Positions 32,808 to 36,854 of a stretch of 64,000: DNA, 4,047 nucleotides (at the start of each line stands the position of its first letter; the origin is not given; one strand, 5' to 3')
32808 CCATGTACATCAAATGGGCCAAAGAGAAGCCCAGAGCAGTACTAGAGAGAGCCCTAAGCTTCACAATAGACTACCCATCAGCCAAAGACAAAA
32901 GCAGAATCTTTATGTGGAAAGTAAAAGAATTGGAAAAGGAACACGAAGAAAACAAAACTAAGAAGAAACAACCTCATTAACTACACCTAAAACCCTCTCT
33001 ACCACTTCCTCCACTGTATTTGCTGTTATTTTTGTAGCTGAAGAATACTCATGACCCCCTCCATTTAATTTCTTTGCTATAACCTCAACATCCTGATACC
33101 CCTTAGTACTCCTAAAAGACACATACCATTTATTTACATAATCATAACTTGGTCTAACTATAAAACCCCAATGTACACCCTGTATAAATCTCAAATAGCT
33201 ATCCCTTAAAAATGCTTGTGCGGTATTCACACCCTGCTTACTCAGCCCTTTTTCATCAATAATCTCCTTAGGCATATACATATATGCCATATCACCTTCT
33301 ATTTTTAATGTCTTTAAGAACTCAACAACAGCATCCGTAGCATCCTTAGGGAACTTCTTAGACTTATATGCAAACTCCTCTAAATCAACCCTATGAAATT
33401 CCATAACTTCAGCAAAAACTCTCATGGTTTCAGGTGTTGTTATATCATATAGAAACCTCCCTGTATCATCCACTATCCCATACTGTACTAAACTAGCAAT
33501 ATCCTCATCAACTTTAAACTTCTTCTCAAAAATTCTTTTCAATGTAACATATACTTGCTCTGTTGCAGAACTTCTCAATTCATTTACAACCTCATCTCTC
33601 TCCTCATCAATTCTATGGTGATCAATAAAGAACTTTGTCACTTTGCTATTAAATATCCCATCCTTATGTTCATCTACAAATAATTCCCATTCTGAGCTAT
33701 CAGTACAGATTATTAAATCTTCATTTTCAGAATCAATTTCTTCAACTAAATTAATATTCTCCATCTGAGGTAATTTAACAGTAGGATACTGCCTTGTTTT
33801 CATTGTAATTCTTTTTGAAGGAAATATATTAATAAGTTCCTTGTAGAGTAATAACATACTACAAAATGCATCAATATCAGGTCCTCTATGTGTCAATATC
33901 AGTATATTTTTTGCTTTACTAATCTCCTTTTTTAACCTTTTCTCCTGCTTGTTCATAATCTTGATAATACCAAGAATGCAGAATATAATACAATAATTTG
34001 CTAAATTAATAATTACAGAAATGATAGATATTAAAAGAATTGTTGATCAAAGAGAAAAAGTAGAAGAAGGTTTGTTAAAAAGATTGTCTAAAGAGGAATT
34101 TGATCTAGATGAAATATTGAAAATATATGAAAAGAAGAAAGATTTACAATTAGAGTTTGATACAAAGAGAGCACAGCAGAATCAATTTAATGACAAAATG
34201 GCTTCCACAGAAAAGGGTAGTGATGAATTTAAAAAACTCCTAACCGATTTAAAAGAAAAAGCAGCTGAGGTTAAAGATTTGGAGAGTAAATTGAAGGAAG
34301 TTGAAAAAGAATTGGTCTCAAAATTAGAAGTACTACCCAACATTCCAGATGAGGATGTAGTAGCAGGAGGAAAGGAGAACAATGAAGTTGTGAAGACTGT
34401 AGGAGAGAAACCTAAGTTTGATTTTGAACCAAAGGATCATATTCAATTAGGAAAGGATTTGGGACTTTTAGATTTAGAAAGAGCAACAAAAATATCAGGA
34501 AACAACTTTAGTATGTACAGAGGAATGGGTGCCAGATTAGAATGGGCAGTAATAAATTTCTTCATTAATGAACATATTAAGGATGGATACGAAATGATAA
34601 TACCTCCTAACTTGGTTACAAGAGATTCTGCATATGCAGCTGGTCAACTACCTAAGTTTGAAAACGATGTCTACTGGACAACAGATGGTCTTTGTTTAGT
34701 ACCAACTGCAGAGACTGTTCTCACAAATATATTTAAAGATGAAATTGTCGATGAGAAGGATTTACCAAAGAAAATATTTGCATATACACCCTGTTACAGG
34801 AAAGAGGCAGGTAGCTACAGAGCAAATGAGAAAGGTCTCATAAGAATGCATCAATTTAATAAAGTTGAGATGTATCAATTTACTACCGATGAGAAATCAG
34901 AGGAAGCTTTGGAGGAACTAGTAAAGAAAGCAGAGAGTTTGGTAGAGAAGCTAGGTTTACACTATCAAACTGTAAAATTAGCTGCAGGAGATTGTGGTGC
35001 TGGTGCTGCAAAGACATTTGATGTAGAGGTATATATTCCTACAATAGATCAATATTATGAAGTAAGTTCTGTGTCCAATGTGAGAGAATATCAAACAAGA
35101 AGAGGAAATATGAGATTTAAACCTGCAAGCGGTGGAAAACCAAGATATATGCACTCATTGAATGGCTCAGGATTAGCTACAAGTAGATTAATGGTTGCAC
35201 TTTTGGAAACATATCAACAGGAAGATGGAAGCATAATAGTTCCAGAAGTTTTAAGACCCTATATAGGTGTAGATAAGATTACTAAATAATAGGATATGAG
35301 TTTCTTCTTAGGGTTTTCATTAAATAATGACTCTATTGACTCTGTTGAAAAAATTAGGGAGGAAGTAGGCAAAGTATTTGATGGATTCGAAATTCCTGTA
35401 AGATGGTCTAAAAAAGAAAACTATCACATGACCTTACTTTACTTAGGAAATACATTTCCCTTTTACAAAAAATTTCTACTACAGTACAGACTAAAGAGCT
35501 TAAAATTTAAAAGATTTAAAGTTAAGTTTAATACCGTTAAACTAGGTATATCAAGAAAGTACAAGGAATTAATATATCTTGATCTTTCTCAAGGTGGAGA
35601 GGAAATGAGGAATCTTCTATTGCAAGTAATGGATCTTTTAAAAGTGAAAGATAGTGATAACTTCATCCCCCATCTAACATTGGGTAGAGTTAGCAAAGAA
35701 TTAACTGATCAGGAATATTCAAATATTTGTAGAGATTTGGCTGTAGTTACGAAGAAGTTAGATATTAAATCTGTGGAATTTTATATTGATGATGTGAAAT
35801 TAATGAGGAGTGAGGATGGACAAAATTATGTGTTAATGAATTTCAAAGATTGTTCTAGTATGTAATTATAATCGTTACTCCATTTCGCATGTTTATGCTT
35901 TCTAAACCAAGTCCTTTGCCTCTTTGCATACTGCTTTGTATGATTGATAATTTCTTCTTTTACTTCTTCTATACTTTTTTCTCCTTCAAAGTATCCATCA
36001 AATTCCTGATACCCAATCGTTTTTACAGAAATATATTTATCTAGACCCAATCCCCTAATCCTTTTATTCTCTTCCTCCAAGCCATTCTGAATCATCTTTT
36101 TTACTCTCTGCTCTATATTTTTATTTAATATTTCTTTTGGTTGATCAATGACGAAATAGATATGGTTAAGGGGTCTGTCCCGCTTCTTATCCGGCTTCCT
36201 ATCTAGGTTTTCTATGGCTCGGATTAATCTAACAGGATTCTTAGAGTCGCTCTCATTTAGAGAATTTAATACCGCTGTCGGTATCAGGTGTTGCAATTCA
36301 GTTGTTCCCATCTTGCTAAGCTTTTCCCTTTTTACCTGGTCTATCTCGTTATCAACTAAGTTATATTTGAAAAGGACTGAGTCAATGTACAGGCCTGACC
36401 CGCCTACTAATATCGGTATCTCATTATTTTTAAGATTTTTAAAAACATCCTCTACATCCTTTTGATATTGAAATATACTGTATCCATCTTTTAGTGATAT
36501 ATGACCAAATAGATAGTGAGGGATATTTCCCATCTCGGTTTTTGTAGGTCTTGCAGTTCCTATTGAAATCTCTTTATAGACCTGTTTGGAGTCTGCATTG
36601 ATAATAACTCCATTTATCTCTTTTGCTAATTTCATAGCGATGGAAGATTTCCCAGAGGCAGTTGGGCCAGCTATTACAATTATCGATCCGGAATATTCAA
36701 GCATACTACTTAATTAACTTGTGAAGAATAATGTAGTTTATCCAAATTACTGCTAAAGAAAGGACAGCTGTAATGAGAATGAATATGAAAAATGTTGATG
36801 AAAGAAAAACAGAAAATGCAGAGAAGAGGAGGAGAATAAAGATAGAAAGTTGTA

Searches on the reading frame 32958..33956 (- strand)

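Call 37: search_protein_families(library=pfam, proteins=[window:32958-33956:-], max_evalue=0.001)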
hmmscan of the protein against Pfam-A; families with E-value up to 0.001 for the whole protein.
window:32958-33956:- (332 aa): 2 families
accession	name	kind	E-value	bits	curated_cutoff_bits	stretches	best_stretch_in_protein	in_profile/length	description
PF01368.27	DHH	-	6e-14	52.8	28.1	1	17-161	1-125/125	DHH family, N-terminal domain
PF02272.25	DHHA1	-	1.2e-05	26.1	25.9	1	275-326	43-100/102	DHHA1 domain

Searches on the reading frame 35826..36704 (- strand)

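Call 37: search_protein_families(library=pfam, proteins=[window:35826-36704:-], max_evalue=0.001)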
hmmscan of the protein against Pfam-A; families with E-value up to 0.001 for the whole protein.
window:35826-36704:- (292 aa): 3 families
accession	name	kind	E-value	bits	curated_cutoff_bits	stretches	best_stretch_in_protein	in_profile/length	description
PF01715.23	IPPT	-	2.1e-56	191.8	23.6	1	41-269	1-242/243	IPP transferase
PF01745.22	IPT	-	6.6e-10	39.2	20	1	8-103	3-99/233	Isopentenyl transferase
PF02224.24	Cytidylate_kin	-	0.00026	21.2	26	1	9-52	1-42/211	Cytidylate kinase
